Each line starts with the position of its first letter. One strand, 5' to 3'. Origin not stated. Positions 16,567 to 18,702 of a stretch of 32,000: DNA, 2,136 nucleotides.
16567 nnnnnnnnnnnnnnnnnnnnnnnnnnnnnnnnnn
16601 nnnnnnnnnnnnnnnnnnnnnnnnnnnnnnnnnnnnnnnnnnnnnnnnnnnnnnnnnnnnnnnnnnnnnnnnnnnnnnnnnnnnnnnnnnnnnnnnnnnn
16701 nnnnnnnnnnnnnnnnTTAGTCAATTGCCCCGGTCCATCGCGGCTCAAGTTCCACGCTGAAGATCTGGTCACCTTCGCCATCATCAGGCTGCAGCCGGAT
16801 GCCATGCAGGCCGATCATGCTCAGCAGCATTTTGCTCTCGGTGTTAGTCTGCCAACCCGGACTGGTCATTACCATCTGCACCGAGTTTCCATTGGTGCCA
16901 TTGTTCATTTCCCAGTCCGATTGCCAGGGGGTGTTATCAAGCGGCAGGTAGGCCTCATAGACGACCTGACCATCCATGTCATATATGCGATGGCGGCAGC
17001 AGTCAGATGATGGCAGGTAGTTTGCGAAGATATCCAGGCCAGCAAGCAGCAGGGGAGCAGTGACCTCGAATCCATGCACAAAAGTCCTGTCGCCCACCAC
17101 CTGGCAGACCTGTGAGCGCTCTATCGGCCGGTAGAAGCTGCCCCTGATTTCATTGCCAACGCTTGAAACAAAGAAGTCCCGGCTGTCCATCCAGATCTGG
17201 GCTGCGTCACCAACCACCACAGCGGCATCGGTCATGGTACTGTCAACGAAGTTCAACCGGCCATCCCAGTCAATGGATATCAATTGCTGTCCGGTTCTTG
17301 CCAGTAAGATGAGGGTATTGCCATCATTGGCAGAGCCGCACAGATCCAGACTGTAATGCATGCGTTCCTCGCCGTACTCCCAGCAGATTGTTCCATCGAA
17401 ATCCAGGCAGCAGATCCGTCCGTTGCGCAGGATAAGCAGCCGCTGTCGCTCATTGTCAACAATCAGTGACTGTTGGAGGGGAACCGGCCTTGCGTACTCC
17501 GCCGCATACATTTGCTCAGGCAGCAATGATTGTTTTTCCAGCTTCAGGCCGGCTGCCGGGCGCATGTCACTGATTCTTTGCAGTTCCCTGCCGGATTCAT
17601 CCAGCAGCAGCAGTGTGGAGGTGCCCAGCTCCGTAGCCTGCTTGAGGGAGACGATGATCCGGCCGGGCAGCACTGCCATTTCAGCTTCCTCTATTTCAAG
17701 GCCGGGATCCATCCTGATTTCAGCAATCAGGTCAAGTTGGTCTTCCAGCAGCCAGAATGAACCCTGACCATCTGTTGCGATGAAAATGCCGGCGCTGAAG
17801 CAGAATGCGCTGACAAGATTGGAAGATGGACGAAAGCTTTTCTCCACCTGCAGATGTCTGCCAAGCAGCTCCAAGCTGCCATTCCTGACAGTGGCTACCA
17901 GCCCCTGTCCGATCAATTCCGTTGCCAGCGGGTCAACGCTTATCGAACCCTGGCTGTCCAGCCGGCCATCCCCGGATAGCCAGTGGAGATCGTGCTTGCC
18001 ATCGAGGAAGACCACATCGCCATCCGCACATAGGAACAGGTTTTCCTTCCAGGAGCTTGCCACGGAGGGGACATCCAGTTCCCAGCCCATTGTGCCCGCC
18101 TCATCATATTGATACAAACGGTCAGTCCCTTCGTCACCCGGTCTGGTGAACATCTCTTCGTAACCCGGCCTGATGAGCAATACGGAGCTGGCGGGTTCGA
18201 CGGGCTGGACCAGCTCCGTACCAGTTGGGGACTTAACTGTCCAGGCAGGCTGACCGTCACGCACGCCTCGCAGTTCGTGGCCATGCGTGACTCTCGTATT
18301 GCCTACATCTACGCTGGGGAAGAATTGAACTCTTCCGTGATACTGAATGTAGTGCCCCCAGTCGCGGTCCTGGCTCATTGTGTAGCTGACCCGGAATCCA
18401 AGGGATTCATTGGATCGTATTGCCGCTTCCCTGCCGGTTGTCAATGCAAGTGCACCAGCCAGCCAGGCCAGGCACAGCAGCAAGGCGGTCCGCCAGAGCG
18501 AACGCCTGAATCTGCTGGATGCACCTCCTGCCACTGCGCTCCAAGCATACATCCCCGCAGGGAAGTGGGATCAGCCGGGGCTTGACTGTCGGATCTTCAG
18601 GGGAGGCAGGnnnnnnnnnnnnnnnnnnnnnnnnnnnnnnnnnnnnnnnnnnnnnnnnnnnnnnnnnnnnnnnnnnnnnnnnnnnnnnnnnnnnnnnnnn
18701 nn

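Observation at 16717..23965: Four divergent tandem paralogues of a membrane-anchored beta-propeller-like protein, co-directional with and immediately downstream of ileS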

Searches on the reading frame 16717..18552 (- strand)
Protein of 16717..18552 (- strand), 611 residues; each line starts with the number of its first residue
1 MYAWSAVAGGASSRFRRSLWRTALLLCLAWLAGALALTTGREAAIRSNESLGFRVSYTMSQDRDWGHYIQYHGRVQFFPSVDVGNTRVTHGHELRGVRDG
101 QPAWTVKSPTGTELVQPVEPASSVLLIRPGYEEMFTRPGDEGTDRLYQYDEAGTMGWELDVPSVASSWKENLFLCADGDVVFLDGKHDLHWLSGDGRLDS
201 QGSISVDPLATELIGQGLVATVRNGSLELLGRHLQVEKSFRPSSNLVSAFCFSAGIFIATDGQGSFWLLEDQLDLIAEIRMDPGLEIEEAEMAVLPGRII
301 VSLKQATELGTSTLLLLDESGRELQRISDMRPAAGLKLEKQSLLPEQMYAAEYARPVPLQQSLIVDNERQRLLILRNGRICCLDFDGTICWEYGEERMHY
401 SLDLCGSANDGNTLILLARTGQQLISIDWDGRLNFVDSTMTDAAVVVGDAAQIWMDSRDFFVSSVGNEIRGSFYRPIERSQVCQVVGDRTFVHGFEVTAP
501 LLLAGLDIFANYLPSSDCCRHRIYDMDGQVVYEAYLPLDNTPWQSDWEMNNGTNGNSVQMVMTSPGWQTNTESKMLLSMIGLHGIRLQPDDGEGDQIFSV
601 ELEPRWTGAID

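Call 3: search_protein_families(library=pfam, proteins=[window:16717-18552:-], max_evalue=1)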
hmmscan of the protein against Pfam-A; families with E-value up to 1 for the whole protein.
window:16717-18552:- (611 aa): 0 families

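Call 4: search_protein_families(library=ncbifam, proteins=[window:16717-18552:-], max_evalue=1)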
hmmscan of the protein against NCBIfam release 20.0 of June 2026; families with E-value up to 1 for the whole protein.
window:16717-18552:- (611 aa): 1 family
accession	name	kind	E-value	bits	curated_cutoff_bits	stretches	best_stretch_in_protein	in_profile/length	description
NF001477.0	PRK00326.2-4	equivalog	0.1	12.5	162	0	225-274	53-101/155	division/cell wall cluster transcriptional repressor MraZ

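Call 35: find_related_loci(query=A4, collection=genome_contigs, flank=10000)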
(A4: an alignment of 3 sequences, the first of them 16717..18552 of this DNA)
Query A4 (611 aa) in genome_contigs; peptide patterns used: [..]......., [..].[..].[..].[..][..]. (x = any residue, [..] = any of these).
26 stretches matched a pattern, but none encodes a relative of the query by tblastn (E <= 1e-3).

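Call 37: find_related_loci(query=A4, collection=metagenome_contigs, flank=10000)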
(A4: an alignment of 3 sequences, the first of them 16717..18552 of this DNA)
Query A4 (611 aa) in metagenome_contigs; peptide patterns used: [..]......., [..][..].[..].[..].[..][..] (x = any residue, [..] = any of these).
47 stretches matched a pattern, but none encodes a relative of the query by tblastn (E <= 1e-3).

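Call 65: predict_structure(alignment_id=A5)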
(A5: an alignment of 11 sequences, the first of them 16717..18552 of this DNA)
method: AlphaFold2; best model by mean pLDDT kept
length: 611 residues; sequences in the alignment: 11
mean_pLDDT: 64.8   pTM: 0.58
mean pLDDT of the five models: 64.8, 64.1, 63.8, 63.6, 60.8
residues with pLDDT >= 90: 48; 70-90: 255; 50-70: 143; < 50: 165
segments of 3 or more residues with pLDDT < 50: 1-13, 37-49, 60-79, 132-140, 335-356, 443-445, 447-449, 500-515, 538-574, 576-597, 606-611
pLDDT, mean of each block of 10 residues (from residue 1): 39 55 74 52 40 57 27 30 62 67 76 66 78 44 82 88 74 74 86 84 84 79 92 89 87 88 89 91 74 85 70 85 84 45 26 44 75 82 87 70 65 73 80 81 50 70 71 69 67 66 38 47 78 58 32 33 31 44 27 42 48 32
secondary structure, 60 per line:
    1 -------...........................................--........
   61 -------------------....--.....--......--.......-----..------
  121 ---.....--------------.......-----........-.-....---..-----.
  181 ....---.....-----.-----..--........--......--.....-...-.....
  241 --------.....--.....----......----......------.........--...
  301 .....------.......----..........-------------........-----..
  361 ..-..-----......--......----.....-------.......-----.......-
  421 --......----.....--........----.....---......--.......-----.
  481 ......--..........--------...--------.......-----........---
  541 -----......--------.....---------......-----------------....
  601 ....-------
elements in order: H8-50 E53-60 E80-83 E86-90 E93-98 E101-107 E124-128 E143-149 E155-162 H166-169 E180-184 E188-192 E211-215 E218-223 E226-230 E236-240 E249-253 E256-260 E265-270 E275-280 E287-295 E298-305 E312-318 E323-332 H346-353 H359-362 E371-376 E379-384 E389-393 E401-407 E413-419 E423-428 E433-437 E440-447 E452-456 E460-465 E468-474 E480-486 E489-498 E518-524 E530-537 H546-551 E560-564 E574-579 E597-604

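Call 68: fold_search(model_id=the predicted structure, library=pdb)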
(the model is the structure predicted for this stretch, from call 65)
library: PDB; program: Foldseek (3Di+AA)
matches with E <= 10: 1684; with E <= 0.001: 1282
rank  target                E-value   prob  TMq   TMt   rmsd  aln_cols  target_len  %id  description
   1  2ymu_A                4.1e-14  1.00  0.21  0.22  15.3       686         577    9  Structure of a highly repetitive propeller structure (released 2012-10-17)
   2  6tjh_A                4.0e-13  1.00  0.31  0.46  10.3       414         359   14  Crystal structure of the computationally designed Cake9 protein (released 2020-05-06)
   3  6tji_A                4.5e-13  1.00  0.30  0.45  10.6       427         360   14  Crystal structure of the computationally designed Cake10 protein (released 2020-05-06)
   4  9c7v_1                7.0e-13  1.00  0.24  0.18  20.9       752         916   10  Structure of the human BOS:human EMC complex in GDN (released 2024-08-21)
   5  6zqd_UU               2.1e-12  1.00  0.22  0.17  18.1       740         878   10  Cryo-EM structure of the 90S pre-ribosome from Saccharomyces cerevisiae, state Post-A1 (released 2020-09-23)
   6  9cnz_B                2.3e-12  1.00  0.25  0.36  11.1       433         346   15  Structure of BAM complexed with PTB2 ligand in detergent (released 2024-12-25)
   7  3prw                  2.4e-12  1.00  0.27  0.40  10.9       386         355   13  Crystal structure of the lipoprotein BamB (released 2011-01-19)
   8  7ax2                  3.3e-12  1.00  0.26  0.45  10.6       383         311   11  Crystal structure of the computationally designed Scone-E protein co-crystallized with STA, form b (released 2021-01-13)
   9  9mgf_B                3.4e-12  1.00  0.24  0.33  10.8       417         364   15  beta-barrel assembly machine from Escherichia coli in a middle state of substrate assembly (released 2025-12-17)
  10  8pz2_B                4.2e-12  1.00  0.23  0.32  13.1       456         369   14  Wait Complex: Lateral open BAM bound Extended SurA (released 2024-09-25)
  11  8qpv_B                4.6e-12  1.00  0.26  0.39  11.2       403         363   12  Handover Complex: BAM bound OmpX and extended SurA (released 2024-09-25)
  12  9a3d_MODEL_1_A        4.6e-12  1.00  0.25  0.35  11.5       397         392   13  Model of E. coli BamB by in-cell photo-crosslinking MS and deep learning (released 2023-02-24)
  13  7awy                  5.4e-12  1.00  0.26  0.43  10.6       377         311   14  Crystal structure of the computationally designed Scone-R protein (released 2021-01-13)
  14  7adp_A                5.4e-12  1.00  0.20  0.15  21.2       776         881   12  Cryo-EM structure of human ER membrane protein complex in GDN detergent (released 2020-12-02)
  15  8s9s_1                6.3e-12  1.00  0.23  0.17  21.8       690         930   10  Structure of the human ER membrane protein complex (EMC) in GDN (released 2023-05-17)
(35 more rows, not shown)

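Call 69: search_protein_families(library=padloc, proteins=[window:16717-18552:-], max_evalue=0.1)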
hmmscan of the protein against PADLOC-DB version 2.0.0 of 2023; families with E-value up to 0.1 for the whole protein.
window:16717-18552:- (611 aa): 0 families

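Call 70: search_protein_families(library=phrogs, proteins=[window:16717-18552:-], max_evalue=0.1)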
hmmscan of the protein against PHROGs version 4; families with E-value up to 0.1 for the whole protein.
window:16717-18552:- (611 aa): 0 families

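Call 77: find_related_loci(query=window:16717-18552:-, collection=metagenome_contigs, flank=8000)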
Query window:16717-18552:- (611 aa) in metagenome_contigs; peptide patterns used: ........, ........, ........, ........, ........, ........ (x = any residue, [..] = any of these).
72 stretches matched a pattern, but none encodes a relative of the query by tblastn (E <= 1e-3).
